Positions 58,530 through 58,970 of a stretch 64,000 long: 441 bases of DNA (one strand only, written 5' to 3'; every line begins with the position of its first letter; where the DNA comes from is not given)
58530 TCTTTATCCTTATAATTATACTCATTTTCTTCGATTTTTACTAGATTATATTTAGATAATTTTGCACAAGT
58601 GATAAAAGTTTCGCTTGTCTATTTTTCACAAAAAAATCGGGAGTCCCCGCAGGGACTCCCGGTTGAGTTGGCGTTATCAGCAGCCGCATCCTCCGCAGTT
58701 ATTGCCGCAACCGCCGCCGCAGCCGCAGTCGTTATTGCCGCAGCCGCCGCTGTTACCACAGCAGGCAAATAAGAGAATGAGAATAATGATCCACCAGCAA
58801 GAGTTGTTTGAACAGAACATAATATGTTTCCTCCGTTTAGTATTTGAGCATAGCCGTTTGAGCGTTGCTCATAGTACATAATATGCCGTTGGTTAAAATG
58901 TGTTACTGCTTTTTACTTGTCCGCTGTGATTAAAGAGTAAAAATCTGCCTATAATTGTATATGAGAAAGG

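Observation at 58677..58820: Unannotated 47-aa Cys/Gly-rich membrane peptide gene with canonical RBS and terminator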

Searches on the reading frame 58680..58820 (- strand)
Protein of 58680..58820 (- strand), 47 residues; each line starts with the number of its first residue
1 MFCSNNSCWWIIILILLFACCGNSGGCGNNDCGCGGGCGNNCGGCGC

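Call 3: search_protein_families(library=ncbifam, proteins=[window:58680-58820:-], max_evalue=10)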
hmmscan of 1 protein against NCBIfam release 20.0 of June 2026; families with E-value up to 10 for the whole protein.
seq(47 aa): 0 families

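Call 4: search_protein_families(library=pfam, proteins=[window:58680-58820:-], max_evalue=10)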
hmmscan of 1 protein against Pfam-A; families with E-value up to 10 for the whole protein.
seq(47 aa): 0 families
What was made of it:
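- Tried and rejected: Single-peptide scans of Pfam and NCBIfam at E<=10 found nothing (calls 3, 4).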

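Call 8: find_homologous_proteins(query=window:58680-58820:-, max_evalue=10)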
Query seq(47 aa) (47 aa): 34 proteins with E <= 10 among 151 candidates.
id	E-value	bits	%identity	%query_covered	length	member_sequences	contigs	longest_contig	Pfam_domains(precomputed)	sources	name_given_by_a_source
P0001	2.2e-5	42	85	43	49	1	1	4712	-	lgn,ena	-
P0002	2.0e-4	39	-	-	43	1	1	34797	-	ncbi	-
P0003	5.6e-4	38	59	62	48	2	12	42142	-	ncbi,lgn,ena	-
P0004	7.6e-4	37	89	40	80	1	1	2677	-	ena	-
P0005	2.1e-2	33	83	49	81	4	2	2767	-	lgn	-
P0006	2.9e-2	32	63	87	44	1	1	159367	-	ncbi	-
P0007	3.9e-2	32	84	40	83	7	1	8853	-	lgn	-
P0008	6.0e-2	31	76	62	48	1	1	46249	-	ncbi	-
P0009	6.3e-2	31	-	-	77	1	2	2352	-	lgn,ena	-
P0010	7.1e-2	31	73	55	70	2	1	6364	-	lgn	-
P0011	9.1e-2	31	72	38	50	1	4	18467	-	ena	-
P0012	1.4e-1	30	77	62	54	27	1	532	-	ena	-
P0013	2.8e-1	29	53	64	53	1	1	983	-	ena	-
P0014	3.3e-1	29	61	70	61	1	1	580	-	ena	-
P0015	4.0e-1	29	-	-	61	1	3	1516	-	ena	-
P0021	2.1e+0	27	-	-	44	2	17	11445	-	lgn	-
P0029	6.5e+0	25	67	32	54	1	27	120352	-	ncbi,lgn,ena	-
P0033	7.9e+0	25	75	17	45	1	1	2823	-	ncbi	ncbi:MAG: hypothetical protein ACI4SS_02090 [Clostridia bacterium]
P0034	9.2e+0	25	62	28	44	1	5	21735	-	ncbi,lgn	-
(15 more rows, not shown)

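Call 12: find_related_loci(query=A1, collection=genome_contigs, flank=4000)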
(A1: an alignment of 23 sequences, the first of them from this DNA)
Query A1 (47 aa) in genome_contigs; peptide patterns used: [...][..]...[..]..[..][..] (x = any residue, [..] = any of these).
600 stretches matched a pattern (row limit reached: there are more); 17 encode a relative of the query (tblastn E <= 1e-3); 17 distinct loci.
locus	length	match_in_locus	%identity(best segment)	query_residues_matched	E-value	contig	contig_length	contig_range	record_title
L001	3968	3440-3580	66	1-43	7e-11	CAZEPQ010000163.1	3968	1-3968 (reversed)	MAG TPA_asm: uncultured Oscillospiraceae bacterium isolate SRP315200_co1_945 genome assembly, contig: NODE_59073_length_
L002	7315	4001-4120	65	1-40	2e-10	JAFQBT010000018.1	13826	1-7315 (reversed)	MAG: Oscillospiraceae bacterium isolate RGIG1675 Goat_Cecum-2__c100802, whole genome shotgun sequence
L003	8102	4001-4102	77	2-35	1e-9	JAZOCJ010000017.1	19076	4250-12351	MAG: Faecousia sp. isolate T1900044756_TS20190222.MAGScoT_cleanbin_000051 SGB_2283_k141_1200961, whole genome shotgun se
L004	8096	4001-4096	75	1-31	2e-9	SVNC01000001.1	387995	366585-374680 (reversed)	MAG: Oscillospiraceae bacterium isolate SIG529 NODE_117_length_387995_cov_8.856469, whole genome shotgun sequence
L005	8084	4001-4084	75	1-28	3e-9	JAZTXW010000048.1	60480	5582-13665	MAG: Oscillospiraceae bacterium isolate T1900045328_YK20190017.MAGScoT_cleanbin_000057 SGB_6488_k141_1026068, whole geno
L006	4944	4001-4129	72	4-47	6e-9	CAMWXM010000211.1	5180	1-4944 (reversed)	MAG TPA_asm: uncultured Ruminococcus sp. isolate SRR14411257_bin.9_metawrap_v1.3_MAG genome assembly, contig: NODE.2681_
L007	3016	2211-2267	100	1-19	2e-8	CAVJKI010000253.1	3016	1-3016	Sodaliphilus sp. isolate H07677-L1_cleanbin_000016 genome assembly, contig: Spades_H07677-L1_contig_21159, whole genome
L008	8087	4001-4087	72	1-29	5e-8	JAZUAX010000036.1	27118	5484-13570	MAG: Oscillospiraceae bacterium isolate T1900045318_YK20190007.MAGScoT_cleanbin_000050 SGB_6330_k141_869189, whole genom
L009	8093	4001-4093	66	6-39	7e-8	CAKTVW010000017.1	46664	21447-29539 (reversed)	MAG: uncultured Oscillospiraceae bacterium isolate REFINED_METABAT215_TOP10_CONTIGS_1500_ASSEMBLY_K77_MERGED__Hadza_MoBi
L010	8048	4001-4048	94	8-23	2e-7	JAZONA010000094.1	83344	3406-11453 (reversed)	MAG: Faecousia sp. isolate T1900045643_YK20190337.MAGScoT_cleanbin_000039 SGB_8146_k141_2618169, whole genome shotgun se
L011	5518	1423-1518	65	7-43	2e-7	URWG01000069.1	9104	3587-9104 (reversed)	uncultured Clostridiales bacterium isolate UMGS1408 genome assembly, contig: NODE_3966_length_9104_cov_3.795668, whole g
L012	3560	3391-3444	94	6-23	5e-7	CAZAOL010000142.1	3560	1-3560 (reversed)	MAG TPA_asm: uncultured Oscillospiraceae bacterium isolate SRP315200_co2_435 genome assembly, contig: NODE_54174_length_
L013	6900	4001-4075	72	2-26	2e-6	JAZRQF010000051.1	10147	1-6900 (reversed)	MAG: Faecousia sp. isolate T1900045365_YK20190055.MAGScoT_cleanbin_000064 SGB_6841_k141_1617985, whole genome shotgun se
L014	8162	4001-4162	78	1-32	2e-6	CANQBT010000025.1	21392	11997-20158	MAG: uncultured Clostridia bacterium isolate Lapin-003-2__bin7 genome assembly, contig: Lapin-003-2__NODE_2372_length_21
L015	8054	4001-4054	78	1-18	1e-5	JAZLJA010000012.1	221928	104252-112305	MAG: Oscillospiraceae bacterium isolate T1900044969_TA20190031.MAGScoT_cleanbin_000004 SGB_4023_k141_2324766, whole geno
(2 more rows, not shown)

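Call 18: search_protein_representatives(alignment_id=A1)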
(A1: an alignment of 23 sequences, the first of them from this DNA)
Query: 23 sequences, 46 profile positions. Proteins with E-value up to 0.001 (for the whole library): 202; up to 1e-10: 3; up to 1e-30: 0. The best 150 are listed.
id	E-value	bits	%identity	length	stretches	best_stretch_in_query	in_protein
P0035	2.4e-12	62.8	-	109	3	4-43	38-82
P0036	7.6e-11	58.0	-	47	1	1-46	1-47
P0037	1.0e-10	57.6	-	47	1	1-46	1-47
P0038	2.1e-10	56.6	-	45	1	1-46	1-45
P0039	2.1e-10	56.5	-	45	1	1-46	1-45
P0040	3.8e-10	55.8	-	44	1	1-46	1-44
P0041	4.5e-10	55.5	-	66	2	9-45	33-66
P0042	9.2e-10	54.5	-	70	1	1-46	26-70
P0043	9.7e-10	54.4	-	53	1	1-46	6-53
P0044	1.5e-09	53.9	-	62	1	1-46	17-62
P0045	2.6e-09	53.1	-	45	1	1-46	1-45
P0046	3.1e-09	52.8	-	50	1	1-46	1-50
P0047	3.2e-09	52.8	-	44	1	1-40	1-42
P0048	7.1e-09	51.7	-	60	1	1-46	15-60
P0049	1.1e-08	51.1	-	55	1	1-45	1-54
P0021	6.3e-08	48.6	-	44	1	1-46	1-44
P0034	4.7e-05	39.4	-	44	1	8-46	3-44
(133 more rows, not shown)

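Call 22: find_related_loci(query=A1, collection=metagenome_contigs, flank=3000)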
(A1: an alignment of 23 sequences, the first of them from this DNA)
Query A1 (47 aa) in metagenome_contigs; peptide patterns used: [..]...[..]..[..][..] (x = any residue, [..] = any of these).
600 stretches matched a pattern, but none encodes a relative of the query by tblastn (E <= 1e-3).
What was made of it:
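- Tried and rejected: The metagenome scan with the degenerate peptide pattern found no relatives because the pattern was too loose (call 22).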

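Call 33: find_encoding_contigs(protein=window:58680-58820:-, flank=10000, max_places=4)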
Protein seq(47 aa) (47 aa): no gene with exactly this product is on record in the collection.

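Call 34: find_encoding_contigs(protein=P0006, flank=8000, max_places=3)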
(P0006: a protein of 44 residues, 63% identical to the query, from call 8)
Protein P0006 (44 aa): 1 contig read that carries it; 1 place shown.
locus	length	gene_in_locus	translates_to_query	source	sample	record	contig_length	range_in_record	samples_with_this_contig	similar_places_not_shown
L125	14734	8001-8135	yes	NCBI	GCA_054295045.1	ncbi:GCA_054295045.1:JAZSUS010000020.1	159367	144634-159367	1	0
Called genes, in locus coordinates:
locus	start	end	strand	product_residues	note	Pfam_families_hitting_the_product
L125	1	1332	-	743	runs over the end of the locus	PF03717:PBP_dimer, PF00905:Transpeptidase, PF03793:PASTA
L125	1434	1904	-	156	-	-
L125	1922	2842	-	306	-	PF01795:Methyltransf_5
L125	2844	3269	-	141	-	PF02381:MraZ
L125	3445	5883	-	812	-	PF02861:Clp_N, PF00004:AAA, PF07728:AAA_5 (weak), PF17871:AAA_lid_9, PF00004:AAA, PF07724:AAA_2, PF07728:AAA_5, PF10431:ClpB_D2-small, +11 more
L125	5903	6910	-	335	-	PF00217:ATP-gua_Ptrans, PF27454:McsB_C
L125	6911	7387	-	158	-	PF02151:UVR (weak)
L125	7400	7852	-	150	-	PF05848:CtsR, PF17727:CtsR_C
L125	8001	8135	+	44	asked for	-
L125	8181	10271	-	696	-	PF12437:GSIII_N, PF00120:Gln-synt_C, PF18318:Gln-synt_C-ter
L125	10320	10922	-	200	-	-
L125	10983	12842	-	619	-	PF06068:TIP49 (faint), PF00004:AAA, PF07728:AAA_5 (faint), PF17862:AAA_lid_3, PF01434:Peptidase_M41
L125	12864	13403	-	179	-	PF00156:Pribosyltran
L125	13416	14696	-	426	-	PF01171:ATP_bind_3, PF11734:TilS_C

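Call 35: find_encoding_contigs(protein=P0029, flank=8000, max_places=3)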
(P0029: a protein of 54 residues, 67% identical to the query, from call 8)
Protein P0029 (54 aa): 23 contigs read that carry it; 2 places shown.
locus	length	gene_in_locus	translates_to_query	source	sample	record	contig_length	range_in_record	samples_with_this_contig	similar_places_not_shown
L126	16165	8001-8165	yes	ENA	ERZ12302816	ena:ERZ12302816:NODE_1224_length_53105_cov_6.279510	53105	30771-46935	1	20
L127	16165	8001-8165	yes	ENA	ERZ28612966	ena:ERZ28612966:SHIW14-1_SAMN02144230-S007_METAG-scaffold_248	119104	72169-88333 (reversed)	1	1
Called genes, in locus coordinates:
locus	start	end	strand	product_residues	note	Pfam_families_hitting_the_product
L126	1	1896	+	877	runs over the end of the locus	PF02739:5_3_exonuc_N, PF01367:5_3_exonuc, PF00476:DNA_pol_A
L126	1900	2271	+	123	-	PF01451:LMWPc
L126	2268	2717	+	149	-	PF13673:Acetyltransf_10, PF00583:Acetyltransf_1, PF13508:Acetyltransf_7, PF08445:FR47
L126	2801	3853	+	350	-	PF00814:TsaD, PF22521:HypF_C_2 (weak)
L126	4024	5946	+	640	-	PF00330:Aconitase, PF00694:Aconitase_C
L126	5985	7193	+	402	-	PF00180:Iso_dh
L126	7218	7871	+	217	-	PF06971:Put_DNA-bind_N, PF02629:CoA_binding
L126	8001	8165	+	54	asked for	-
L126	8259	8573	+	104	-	-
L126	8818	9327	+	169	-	PF11391:DUF2798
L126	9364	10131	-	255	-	-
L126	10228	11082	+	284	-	PF01261:AP_endonuc_2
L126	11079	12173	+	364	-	PF01321:Creatinase_N, PF00557:Peptidase_M24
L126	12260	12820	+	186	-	PF08207:EFP_N, PF01132:EFP, PF09285:Elong-fact-P_C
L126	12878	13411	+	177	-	PF24441:DUF7560 (faint), PF21344:Zn_ribbon_LysW (faint), PF24460:DUF7575 (faint)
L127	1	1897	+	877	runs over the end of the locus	PF02739:5_3_exonuc_N, PF01367:5_3_exonuc, PF00476:DNA_pol_A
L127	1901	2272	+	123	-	PF01451:LMWPc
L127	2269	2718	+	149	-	PF13673:Acetyltransf_10, PF00583:Acetyltransf_1, PF13508:Acetyltransf_7, PF08445:FR47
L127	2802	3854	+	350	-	PF00814:TsaD, PF22521:HypF_C_2 (weak)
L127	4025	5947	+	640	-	PF00330:Aconitase, PF00694:Aconitase_C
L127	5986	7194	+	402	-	PF00180:Iso_dh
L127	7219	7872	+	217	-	PF06971:Put_DNA-bind_N, PF02629:CoA_binding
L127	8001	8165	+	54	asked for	-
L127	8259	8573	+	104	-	-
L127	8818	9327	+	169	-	PF11391:DUF2798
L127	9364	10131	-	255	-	-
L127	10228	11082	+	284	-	PF01261:AP_endonuc_2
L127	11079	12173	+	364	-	PF01321:Creatinase_N, PF00557:Peptidase_M24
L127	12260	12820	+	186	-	PF08207:EFP_N, PF01132:EFP, PF09285:Elong-fact-P_C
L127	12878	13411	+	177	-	PF24441:DUF7560 (faint), PF21344:Zn_ribbon_LysW (faint), PF24460:DUF7575 (faint)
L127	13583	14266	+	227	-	PF08281:Sigma70_r4_2, PF22233:PhyR_sigma-like (weak)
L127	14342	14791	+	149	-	PF09424:YqeY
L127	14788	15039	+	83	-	-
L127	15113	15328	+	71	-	-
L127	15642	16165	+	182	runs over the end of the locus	PF04011:LemA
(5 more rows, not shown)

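Call 45: search_protein_families(library=ncbifam, alignment_id=A3, max_evalue=1)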
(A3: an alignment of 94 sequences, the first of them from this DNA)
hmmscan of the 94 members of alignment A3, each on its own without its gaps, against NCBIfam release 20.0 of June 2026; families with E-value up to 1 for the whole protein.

A. member 1, seq(47 aa): 0 families

B. families by the number of members that match (of 94 scanned): 15 families
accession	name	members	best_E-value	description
NF002813.0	PRK02958.1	6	0.019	Sec-independent protein translocase subunit TatA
TIGR01411.1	tatAE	5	0.015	twin-arginine translocase TatA/TatE family subunit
NF045999.1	MAG1140_fam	4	0.05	MAG1140 family protein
NF010185.0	PRK13664.1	4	0.061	hypothetical protein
NF003393.0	PRK04561.1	4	0.1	twin arginine translocase protein A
NF001940.0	PRK00720.1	3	0.053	twin-arginine translocase TatA/TatE family subunit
NF001681.0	PRK00442.1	2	0.17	twin-arginine translocase TatA/TatE family subunit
NF047847.2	SS_mature_LptM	1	0.088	LPS translocon maturation chaperone LptM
NF045529.2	Heimdall-CTERM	1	0.14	Heimdall-CTERM domain-containing surface protein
NF047942.1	TatA_Rickett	1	0.17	twin-arginine translocase TatA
NF058595.1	invert_tail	1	0.19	lipo-invert putative C-terminal anchoring domain-containing protein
NF002402.0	PRK01470.1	1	0.24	twin arginine translocase protein A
NF002569.0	PRK02201.1-4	1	0.28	membrane protein insertase YidC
NF058583.1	LAXTG_small_WW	1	0.73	LAXTG motif-containing small protein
NF000517.2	blaCBP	1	0.85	CBP family penicillin-hydrolyzing class A beta-lactamase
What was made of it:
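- On YjcZ family sporulation protein (TIGR01732): 0/94 members hit at E<=1 (calls 3, 45).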

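Call 46: search_protein_families(library=pfam, alignment_id=A3, max_evalue=1)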
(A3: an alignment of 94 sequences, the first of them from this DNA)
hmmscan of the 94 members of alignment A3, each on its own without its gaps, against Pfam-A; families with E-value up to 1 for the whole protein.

A. member 1, seq(47 aa): 0 families

B. families by the number of members that match (of 94 scanned): 10 families
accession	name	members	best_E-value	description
PF10717.14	ODV-E18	7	0.017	Occlusion-derived virus envelope protein ODV-E18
PF02416.21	TatA_B_E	3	0.31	mttA/Hcf106 family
PF02706.20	Wzz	2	0.25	Chain length determinant protein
PF12459.13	DltX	1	0.029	D-Ala-teichoic acid biosynthesis protein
PF13980.11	UPF0370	1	0.067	Uncharacterised protein family (UPF0370)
PF13567.11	DUF4131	1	0.079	Domain of unknown function (DUF4131)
PF05739.25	SNARE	1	0.11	SNARE domain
PF05140.19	ResB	1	0.39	ResB-like family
PF03034.20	PSS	1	0.44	Phosphatidyl serine synthase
PF05620.16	TMEM208_SND2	1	0.46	SRP-independent targeting protein 2/TMEM208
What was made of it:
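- On Cysteine-rich spore outer-layer proteins (CdeC/CdeM/CsxA/CotY/ExsY), a functional class: No Pfam or NCBIfam family hit appears in 94 members at E<=1, apart from weak TM-helix look-alikes (calls 45, 46).
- On SCIFF / ranthipeptide or other Cys-rich RiPP precursor: There is no model hit (calls 45, 46).
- On Metallothionein: No Pfam or NCBIfam metallothionein hit appears (calls 45, 46).
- On Integral membrane (single-pass) protein: The only weak similarities are to the short TatA helix and to ODV-E18 (calls 45, 46).
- No metallothionein or metal-binding family matches any of 94 members at E<=1 (calls 45, 46). No SCIFF, heterocycloanthracin or other precursor model hit appears in 94 members (calls 45, 46).
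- Tried and rejected: Scans of 94 members found only weak TM-helix look-alikes (calls 45, 46).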

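Call 47: search_solved_structures(query=A3, max_evalue=1)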
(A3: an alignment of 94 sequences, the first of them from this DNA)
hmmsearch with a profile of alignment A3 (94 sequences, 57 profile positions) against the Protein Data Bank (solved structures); distinct sequences matched with E-value up to 1: 23.
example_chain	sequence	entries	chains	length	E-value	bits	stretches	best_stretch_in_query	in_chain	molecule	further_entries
4mzi_A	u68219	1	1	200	0.058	16.5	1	6-44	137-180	Cellular tumor antigen p53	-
3q06_A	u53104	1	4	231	0.074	16.2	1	6-43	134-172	Cellular tumor antigen p53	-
3q01_A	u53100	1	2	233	0.076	16.1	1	6-43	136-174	Cellular tumor antigen p53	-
3q05_A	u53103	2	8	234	0.076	16.1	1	6-43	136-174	Cellular tumor antigen p53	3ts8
4mzr_A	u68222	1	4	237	0.077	16.1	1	6-43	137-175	Cellular tumor antigen p53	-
5kbd_A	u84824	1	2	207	0.16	15.1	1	8-39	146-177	Tumor protein p73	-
2xwc_A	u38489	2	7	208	0.16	15.1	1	8-39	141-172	TUMOUR PROTEIN P73 | TUMOUR PROTEIN 73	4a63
3vd0_A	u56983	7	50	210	0.16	15.1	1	8-39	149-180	Tumor protein p73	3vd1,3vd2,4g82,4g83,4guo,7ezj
4guq_A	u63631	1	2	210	0.16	15.1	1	8-39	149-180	Tumor protein p73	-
3qym_A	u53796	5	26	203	0.33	14.1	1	8-38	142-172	Tumor protein 63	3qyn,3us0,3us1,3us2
7z71_A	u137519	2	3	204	0.33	14.1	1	8-38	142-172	Isoform 4 of Tumor protein 63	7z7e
2rmn_A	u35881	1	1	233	0.41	13.8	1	8-37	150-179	Tumor protein 63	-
2wgx_A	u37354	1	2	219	0.44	13.7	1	6-44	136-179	CELLULAR TUMOR ANTIGEN P53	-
3d05_A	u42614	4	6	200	0.49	13.5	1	6-45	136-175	Cellular tumor antigen p53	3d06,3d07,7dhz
3d08_A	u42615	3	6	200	0.49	13.5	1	6-45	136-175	Cellular tumor antigen p53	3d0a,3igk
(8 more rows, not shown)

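Call 57: predict_structure(alignment_id=A3)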
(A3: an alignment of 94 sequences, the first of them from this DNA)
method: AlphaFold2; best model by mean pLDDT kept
length: 47 residues; sequences in the alignment: 94
mean_pLDDT: 57.0   pTM: 0.30
mean pLDDT of the five models: 57.0, 56.6, 56.4, 54.7, 53.9
residues with pLDDT >= 90: 0; 70-90: 10; 50-70: 15; < 50: 22
segments of 3 or more residues with pLDDT < 50: 25-33, 35-39, 43-47
pLDDT, mean of each block of 10 residues (from residue 1): 62 76 51 47 46
secondary structure, 60 per line:
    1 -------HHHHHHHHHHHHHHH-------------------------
elements in order: H8-22
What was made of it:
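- On Integral membrane (single-pass) protein: AF2 predicts a helix at residues 8-22 (15 residues, pLDDT about 76; call 57).
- Closest known: CsxA / CotY / CotZ / ExsY self-assembling cysteine-rich spore surface proteins. Different: The present peptide is too small and too disordered (call 57) to form such a lattice by the same architecture.
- AF2 gives one helix at residues 8-22 and a low-confidence tail (call 57). The tail has no predicted fold on its own (call 57), as expected for a metal-dependent structure.
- Tried and rejected: Fold search was not run, because the AF2 model is a lone helix with a low-confidence tail (call 57) and would give meaningless matches.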

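Call 64: list_cluster_members(proteins=[window:58680-58820:-, P0002, P0003, P0006, P0008, P0029, P0033, P0034, P0021, P0036])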
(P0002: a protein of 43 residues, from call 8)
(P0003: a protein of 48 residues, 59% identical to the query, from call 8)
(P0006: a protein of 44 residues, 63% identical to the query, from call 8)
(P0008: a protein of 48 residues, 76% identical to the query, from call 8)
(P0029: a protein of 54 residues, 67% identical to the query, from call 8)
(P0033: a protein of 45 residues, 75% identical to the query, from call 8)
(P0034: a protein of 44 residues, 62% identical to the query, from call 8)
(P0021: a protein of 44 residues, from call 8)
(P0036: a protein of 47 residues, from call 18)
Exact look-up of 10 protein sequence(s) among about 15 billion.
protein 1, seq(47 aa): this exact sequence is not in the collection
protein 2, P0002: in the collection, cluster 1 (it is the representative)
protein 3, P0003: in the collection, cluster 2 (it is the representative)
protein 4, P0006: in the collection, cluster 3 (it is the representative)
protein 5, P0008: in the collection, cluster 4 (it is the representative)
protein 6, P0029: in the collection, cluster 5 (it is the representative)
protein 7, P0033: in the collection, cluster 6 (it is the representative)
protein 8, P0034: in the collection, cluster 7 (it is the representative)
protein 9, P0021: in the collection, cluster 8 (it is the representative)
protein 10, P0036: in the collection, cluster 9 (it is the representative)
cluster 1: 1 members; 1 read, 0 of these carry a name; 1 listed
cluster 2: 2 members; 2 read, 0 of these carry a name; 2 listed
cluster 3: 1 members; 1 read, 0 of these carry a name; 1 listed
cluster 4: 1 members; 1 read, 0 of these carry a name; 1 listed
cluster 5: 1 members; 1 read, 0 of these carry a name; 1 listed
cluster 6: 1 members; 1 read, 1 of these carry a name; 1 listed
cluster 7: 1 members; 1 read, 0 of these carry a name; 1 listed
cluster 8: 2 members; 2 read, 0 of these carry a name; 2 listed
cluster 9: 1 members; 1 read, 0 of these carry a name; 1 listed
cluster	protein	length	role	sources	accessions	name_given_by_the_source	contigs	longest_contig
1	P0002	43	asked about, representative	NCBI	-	-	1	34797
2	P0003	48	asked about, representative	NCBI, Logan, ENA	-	-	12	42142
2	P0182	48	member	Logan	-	-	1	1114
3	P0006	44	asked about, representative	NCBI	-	-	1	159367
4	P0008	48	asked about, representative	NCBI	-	-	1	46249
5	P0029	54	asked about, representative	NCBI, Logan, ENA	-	-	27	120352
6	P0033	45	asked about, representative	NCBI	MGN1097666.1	MAG: hypothetical protein ACI4SS_02090 [Clostridia bacterium]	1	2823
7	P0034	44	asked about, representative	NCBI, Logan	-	-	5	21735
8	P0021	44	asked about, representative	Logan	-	-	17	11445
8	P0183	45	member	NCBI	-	-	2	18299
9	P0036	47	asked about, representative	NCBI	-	-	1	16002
